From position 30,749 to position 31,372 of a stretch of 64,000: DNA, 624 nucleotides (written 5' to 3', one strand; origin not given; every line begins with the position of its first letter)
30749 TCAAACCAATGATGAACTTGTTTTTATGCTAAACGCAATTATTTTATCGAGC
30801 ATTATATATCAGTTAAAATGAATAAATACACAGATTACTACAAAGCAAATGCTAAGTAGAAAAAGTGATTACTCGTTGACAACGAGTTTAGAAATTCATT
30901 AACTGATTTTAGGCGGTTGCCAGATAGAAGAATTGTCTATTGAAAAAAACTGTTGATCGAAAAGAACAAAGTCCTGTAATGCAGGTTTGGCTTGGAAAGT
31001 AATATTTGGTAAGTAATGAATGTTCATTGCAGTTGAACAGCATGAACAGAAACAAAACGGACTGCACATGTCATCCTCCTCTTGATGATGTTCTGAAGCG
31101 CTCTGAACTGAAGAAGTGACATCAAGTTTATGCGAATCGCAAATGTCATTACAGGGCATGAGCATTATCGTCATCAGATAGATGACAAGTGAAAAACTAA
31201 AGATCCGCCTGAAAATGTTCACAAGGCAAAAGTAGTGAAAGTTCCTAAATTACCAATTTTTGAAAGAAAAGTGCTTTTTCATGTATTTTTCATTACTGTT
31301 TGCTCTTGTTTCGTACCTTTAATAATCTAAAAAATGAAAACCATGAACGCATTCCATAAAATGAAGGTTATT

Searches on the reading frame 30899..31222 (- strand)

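Call 43: search_protein_families(library=pfam, max_evalue=0.001, proteins=[window:30899-31222:-])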
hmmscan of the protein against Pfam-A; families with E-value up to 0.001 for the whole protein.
window:30899-31222:- (107 aa): 1 family
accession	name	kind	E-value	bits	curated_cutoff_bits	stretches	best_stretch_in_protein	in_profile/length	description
PF20365.3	DUF6660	-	7e-08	33.3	27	1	9-105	5-101/102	Family of unknown function (DUF6660)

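Call 58: search_protein_families(library=ncbifam, max_evalue=0.01, proteins=[window:30899-31222:-])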
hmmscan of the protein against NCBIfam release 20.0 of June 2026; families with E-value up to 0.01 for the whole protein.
window:30899-31222:- (107 aa): 0 families
